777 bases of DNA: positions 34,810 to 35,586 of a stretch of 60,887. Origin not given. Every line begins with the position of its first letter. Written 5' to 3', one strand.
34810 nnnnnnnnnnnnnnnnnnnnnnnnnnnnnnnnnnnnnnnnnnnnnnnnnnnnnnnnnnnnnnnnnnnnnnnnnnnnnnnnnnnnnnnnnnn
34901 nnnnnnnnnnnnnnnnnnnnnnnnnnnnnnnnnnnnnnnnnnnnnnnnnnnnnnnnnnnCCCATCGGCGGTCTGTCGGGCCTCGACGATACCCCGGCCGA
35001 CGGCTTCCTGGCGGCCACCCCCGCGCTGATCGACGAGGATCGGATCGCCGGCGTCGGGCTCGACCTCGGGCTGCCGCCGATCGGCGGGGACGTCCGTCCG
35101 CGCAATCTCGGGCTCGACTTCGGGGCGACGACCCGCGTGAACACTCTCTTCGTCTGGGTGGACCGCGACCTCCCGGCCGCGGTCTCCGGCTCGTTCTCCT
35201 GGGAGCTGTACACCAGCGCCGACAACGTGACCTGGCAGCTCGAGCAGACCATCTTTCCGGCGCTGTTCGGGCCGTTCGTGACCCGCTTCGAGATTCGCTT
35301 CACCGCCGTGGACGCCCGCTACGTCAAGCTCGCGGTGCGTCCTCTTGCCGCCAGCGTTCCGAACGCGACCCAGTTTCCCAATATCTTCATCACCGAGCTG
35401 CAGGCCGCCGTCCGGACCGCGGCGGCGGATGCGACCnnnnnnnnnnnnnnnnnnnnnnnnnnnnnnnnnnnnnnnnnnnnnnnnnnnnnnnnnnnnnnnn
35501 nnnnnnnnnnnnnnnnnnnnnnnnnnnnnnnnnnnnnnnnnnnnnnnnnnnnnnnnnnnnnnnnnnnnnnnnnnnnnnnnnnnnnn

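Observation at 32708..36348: Candidate outer-membrane passage: YVTN propeller lipoprotein plus 723-aa barrel carrying a discoidin-like insert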

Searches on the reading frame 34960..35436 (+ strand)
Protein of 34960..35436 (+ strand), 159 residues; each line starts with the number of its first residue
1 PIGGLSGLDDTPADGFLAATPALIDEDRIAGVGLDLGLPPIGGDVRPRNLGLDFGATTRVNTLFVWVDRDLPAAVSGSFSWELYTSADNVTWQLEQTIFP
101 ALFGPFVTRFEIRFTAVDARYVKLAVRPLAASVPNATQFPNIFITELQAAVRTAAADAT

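Call 39: search_solved_structures(query=A3, max_evalue=10, show_alignments=2)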
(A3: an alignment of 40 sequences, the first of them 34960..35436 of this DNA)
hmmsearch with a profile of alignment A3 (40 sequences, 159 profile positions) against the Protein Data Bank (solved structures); distinct sequences matched with E-value up to 10: 1.
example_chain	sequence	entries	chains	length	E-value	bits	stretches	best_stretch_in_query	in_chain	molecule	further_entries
8tx6_A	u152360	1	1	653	0.9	12.6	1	24-126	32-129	Galactose oxidase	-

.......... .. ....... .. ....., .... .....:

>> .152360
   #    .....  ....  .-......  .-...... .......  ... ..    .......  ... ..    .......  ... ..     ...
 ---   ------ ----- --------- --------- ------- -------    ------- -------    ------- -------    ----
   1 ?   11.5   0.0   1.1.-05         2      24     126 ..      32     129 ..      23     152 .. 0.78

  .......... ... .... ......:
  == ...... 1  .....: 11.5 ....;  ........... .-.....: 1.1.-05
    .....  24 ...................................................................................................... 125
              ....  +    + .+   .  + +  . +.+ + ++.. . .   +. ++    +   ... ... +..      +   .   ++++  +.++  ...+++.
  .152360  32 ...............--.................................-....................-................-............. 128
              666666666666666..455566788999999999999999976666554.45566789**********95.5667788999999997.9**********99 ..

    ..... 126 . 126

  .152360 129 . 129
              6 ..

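Call 44: predict_structure(alignment_id=A3)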
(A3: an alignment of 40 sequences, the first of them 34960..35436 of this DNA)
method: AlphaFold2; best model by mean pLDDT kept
length: 159 residues; sequences in the alignment: 40
mean_pLDDT: 95.7   pTM: 0.90
mean pLDDT of the five models: 95.7, 95.6, 95.3, 95.0, 93.9
residues with pLDDT >= 90: 142; 70-90: 16; 50-70: 1; < 50: 0
segments of 3 or more residues with pLDDT < 50: none
pLDDT, mean of each block of 10 residues (from residue 1): 95 94 93 96 96 98 98 97 98 98 94 98 98 97 98 83
secondary structure, 60 per line:
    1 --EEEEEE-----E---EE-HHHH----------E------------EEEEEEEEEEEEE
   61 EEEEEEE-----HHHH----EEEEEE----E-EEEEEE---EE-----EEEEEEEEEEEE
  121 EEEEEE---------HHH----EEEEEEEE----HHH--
elements in order: E3-8 H21-24 E48-67 H73-76 E81-86 E93-98 E109-126 E143-150

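Call 46: fold_search(model_id=the predicted structure, library=pdb)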
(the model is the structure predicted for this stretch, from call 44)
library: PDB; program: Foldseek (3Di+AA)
matches with E <= 10: 1394; with E <= 0.001: 61
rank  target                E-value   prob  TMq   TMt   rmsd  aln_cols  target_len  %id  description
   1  6q2f                  2.2e-05  1.00  0.49  0.09  10.1       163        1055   22  Structure of Rhamnosidase from Novosphingobium sp. PP1Y (released 2019-11-27)
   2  2j7m_A                5.9e-05  1.00  0.59  0.64   6.8       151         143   16  Characterization of a Family 32 CBM (released 2006-10-16)
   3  5zu6                  6.5e-05  1.00  0.53  0.55   5.3       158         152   16  A CBM32 derived from alginate lyase B (AlyB-OU02) (released 2018-06-20)
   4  6q63_A                6.9e-05  1.00  0.44  0.11  13.8       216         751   11  BT0459 (released 2019-05-08)
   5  4lks_A                1.0e-04  1.00  0.48  0.48   9.4       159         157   15  Structure of CBM32-3 from a family 31 glycoside hydrolase from Clostridium perfringens in complex with galactose (released 2014-12-24)
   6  2j1e_A                1.4e-04  1.00  0.59  0.65   6.8       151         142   16  High Resolution Crystal Structure of CBM32 from a N-acetyl-beta- hexosaminidase in complex with lacNAc (released 2006-09-20)
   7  2j1a                  1.5e-04  1.00  0.59  0.65   6.7       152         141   15  Structure of CBM32 from Clostridium perfringens beta-N- acetylhexosaminidase GH84C in complex with galactose (released 2006-08-22)
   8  9g8h_A                1.5e-04  1.00  0.57  0.18   6.8       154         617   17  Crystal structure of a galactose oxidase in complex with galactose (released 2025-08-06)
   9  8atm_B                1.5e-04  1.00  0.55  0.06   5.6       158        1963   14  Structure of the giant inhibitor of apoptosis, BIRC6 (composite map) (released 2023-03-08)
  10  2w1s_B                1.5e-04  1.00  0.47  0.53   5.3       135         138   16  Unique ligand binding specificity of a family 32 Carbohydrate-Binding Module from the Mu toxin produced by Clostridium (released 2009-05-05)
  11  2v5d                  1.7e-04  1.00  0.45  0.12   4.4       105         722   18  Structure of a Family 84 Glycoside Hydrolase and a Family 32 Carbohydrate-Binding Module in Tandem from Clostridium perf (released 2009-01-27)
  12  4zy9_A                1.8e-04  1.00  0.54  0.63   6.1       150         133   14  X-ray crystal structure of selenomethionine-labelled V110M mutant of chitosan-binding module 1 derived from chitosanas (released 2016-04-13)
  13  2ber                  1.8e-04  1.00  0.42  0.14  16.1       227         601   14  Y370G Active Site Mutant of the Sialidase from Micromonospora viridifaciens in complex with beta-Neu5Ac (sialic acid). (released 2005-04-04)
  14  4zxe_A                1.9e-04  1.00  0.53  0.62   6.4       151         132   15  X-ray crystal structure of chitosan-binding module 1 derived from chitosanase/glucanase from Paenibacillus sp. IK-5. (released 2016-04-13)
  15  2kd7_MODEL_1_A        2.0e-04  1.00  0.46  0.46   8.8       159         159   19  Solution NMR structure of F5/8 type C-terminal domain of a putative chitobiase from Bacteroides thetaiotaomicr (released 2009-02-03)
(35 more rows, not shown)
